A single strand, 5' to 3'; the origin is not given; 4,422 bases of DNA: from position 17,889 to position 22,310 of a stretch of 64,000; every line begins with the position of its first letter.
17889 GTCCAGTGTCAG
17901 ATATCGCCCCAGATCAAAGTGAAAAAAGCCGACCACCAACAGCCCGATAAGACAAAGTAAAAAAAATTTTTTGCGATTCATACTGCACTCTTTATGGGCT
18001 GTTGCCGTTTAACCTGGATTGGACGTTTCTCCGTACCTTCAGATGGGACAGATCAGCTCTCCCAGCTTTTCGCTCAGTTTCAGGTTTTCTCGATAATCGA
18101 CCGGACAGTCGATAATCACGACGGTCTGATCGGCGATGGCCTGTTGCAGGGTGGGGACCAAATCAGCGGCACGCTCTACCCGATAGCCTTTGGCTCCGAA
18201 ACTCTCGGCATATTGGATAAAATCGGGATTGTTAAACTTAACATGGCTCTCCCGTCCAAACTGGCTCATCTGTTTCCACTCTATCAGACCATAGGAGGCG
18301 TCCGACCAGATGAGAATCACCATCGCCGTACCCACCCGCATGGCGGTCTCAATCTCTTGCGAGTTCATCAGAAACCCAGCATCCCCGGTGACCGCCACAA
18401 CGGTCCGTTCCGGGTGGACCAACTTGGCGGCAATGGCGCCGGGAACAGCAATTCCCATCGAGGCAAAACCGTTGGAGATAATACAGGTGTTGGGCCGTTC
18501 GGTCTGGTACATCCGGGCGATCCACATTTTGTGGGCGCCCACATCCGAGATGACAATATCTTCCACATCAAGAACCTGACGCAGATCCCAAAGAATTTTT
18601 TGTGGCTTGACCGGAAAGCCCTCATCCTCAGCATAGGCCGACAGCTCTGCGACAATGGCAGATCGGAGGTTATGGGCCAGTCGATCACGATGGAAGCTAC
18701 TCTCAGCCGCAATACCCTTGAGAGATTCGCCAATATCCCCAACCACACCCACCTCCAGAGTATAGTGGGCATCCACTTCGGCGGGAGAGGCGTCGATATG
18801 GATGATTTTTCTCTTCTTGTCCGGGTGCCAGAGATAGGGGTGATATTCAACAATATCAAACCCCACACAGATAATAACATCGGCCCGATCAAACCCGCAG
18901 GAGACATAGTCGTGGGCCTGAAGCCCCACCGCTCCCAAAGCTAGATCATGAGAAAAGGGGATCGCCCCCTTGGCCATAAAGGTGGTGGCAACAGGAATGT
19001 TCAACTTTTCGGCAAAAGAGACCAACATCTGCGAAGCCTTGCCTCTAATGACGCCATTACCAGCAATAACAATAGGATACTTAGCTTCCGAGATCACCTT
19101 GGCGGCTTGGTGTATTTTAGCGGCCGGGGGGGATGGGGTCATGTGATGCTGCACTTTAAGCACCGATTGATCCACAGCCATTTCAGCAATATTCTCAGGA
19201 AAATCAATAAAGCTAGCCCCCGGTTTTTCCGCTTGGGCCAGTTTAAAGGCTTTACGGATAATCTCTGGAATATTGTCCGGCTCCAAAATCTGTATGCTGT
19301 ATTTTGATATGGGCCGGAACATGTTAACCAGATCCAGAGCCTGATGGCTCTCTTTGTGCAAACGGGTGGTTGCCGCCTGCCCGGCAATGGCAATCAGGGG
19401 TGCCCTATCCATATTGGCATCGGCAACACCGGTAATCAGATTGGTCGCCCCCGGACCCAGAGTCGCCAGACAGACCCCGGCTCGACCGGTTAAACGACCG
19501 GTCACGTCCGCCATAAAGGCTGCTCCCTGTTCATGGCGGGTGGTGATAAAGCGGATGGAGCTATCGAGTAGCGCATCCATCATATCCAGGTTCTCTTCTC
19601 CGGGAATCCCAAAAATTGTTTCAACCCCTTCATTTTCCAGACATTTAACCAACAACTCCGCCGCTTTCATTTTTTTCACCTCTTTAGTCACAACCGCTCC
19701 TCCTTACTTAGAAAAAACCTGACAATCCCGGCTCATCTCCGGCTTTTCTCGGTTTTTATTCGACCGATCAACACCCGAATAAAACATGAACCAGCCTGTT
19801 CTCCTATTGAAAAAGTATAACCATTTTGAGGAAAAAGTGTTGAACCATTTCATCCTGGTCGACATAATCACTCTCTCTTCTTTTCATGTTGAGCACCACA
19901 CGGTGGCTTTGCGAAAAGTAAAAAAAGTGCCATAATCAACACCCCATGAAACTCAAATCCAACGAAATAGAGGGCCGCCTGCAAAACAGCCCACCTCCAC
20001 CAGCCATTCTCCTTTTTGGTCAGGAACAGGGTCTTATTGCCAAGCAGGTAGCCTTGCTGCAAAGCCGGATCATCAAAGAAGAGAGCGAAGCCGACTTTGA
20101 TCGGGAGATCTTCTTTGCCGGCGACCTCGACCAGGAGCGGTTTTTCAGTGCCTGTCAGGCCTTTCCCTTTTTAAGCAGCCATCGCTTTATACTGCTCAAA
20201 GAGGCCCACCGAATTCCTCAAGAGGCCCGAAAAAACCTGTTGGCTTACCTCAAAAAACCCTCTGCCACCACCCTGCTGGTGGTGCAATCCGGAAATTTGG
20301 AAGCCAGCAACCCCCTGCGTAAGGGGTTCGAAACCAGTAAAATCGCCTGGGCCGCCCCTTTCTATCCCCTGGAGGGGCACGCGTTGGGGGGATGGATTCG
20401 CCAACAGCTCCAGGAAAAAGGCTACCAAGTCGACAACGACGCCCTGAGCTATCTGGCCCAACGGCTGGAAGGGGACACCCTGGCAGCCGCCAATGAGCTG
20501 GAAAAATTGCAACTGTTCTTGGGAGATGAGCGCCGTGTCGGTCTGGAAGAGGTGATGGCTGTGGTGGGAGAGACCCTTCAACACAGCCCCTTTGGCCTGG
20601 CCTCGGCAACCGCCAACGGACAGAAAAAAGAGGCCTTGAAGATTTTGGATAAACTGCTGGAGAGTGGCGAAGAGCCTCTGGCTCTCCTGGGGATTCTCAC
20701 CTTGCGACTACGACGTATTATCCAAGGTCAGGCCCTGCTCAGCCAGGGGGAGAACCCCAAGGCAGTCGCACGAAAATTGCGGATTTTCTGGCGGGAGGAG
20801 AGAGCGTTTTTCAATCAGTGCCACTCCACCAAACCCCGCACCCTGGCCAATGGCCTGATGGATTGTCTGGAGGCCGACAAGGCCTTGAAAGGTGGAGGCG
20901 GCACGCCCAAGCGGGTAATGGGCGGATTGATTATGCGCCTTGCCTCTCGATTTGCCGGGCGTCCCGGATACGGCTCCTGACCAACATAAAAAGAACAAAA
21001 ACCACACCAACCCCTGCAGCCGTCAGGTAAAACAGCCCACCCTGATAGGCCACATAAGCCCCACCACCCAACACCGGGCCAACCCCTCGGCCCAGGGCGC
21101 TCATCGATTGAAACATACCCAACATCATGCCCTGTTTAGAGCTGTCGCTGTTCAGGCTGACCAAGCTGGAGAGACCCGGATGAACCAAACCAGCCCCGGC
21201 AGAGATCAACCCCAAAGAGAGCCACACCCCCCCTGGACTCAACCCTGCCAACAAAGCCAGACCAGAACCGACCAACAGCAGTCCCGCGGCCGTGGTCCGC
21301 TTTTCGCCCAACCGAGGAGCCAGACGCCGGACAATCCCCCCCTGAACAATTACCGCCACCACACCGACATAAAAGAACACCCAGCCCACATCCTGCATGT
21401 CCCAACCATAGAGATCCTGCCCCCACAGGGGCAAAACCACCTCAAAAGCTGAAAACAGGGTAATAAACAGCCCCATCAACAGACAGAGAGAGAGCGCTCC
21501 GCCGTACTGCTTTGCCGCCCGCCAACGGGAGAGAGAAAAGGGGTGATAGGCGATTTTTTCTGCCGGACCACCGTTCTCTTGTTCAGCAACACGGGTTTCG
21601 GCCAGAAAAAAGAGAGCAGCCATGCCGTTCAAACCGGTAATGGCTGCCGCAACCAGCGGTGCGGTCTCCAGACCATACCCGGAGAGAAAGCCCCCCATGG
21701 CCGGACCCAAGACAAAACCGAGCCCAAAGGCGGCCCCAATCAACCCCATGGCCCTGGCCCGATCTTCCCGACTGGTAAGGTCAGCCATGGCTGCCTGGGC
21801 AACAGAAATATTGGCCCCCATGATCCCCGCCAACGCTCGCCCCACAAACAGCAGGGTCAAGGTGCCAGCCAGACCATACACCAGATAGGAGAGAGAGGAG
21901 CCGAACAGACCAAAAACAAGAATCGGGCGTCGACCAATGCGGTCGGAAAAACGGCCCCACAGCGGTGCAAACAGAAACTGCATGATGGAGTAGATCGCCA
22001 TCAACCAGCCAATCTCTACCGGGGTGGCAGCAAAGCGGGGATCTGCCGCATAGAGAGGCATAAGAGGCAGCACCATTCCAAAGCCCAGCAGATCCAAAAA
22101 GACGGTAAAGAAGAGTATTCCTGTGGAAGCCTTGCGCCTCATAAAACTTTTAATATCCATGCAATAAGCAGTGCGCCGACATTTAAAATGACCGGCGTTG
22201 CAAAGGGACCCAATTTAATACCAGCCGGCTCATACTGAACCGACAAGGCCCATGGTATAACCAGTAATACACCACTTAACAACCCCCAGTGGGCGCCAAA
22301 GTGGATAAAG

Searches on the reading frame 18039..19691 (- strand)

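Call 68: search_protein_families(library=pfam, proteins=[window:18039-19691:-], max_evalue=0.00001)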
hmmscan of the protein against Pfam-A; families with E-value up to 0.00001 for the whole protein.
window:18039-19691:- (550 aa): 3 families
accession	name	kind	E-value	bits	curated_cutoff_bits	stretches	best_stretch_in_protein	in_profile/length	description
PF02775.26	TPP_enzyme_C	-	2.1e-43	148.2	21.9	1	383-529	1-151/151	Thiamine pyrophosphate enzyme, C-terminal TPP binding domain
PF02776.23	TPP_enzyme_N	-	2.7e-40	137.3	26.8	1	8-123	1-118/119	Thiamine pyrophosphate enzyme, N-terminal TPP binding domain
PF00205.28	TPP_enzyme_M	-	2.1e-36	125.1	30.4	1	193-325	1-135/137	Thiamine pyrophosphate enzyme, central domain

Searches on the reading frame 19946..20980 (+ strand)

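Call 25: search_protein_families(library=pfam, proteins=[window:19946-20980:+], max_evalue=0.001)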
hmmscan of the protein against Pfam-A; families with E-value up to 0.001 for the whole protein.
window:19946-20980:+ (344 aa): 2 families
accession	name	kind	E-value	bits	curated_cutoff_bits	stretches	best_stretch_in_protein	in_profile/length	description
PF21694.2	DNA_pol3_delta_C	-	5.6e-16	59.1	27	1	216-331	5-120/121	DNA polymerase III delta subunit, C-terminal domain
PF06144.19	DNA_pol3_delta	-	4e-11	43.4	21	1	22-121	2-107/124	DNA polymerase III, delta subunit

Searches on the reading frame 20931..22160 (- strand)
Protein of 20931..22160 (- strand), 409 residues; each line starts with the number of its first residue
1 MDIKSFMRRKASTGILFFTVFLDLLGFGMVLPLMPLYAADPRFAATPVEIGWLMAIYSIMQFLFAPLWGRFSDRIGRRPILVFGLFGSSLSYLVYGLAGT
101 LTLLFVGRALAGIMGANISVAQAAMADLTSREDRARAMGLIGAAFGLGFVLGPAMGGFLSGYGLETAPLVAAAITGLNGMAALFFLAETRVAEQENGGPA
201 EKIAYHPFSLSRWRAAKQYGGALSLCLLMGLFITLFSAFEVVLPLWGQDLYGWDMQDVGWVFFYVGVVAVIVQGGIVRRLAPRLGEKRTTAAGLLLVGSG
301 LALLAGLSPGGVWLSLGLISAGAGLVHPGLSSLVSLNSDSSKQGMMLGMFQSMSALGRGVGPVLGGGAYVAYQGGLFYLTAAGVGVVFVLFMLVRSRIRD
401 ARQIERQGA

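Call 25: search_protein_families(library=pfam, proteins=[window:20931-22160:-], max_evalue=0.001)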
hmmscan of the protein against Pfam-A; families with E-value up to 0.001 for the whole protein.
window:20931-22160:- (409 aa): 4 families
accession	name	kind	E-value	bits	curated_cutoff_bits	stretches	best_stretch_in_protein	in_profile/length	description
PF07690.21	MFS_1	-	5.3e-58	197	33.4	2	16-335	1-320/347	Major Facilitator Superfamily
PF12832.13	MFS_1_like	-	4.6e-08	33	25.2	1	27-375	15-368/373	MFS_1 like family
PF13347.12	MFS_2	-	3.1e-07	29.8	27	1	3-167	217-384/427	MFS/sugar transport protein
PF00083.30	Sugar_tr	-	2.3e-06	27.2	22.3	1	46-189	44-194/452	Sugar (and other) transporter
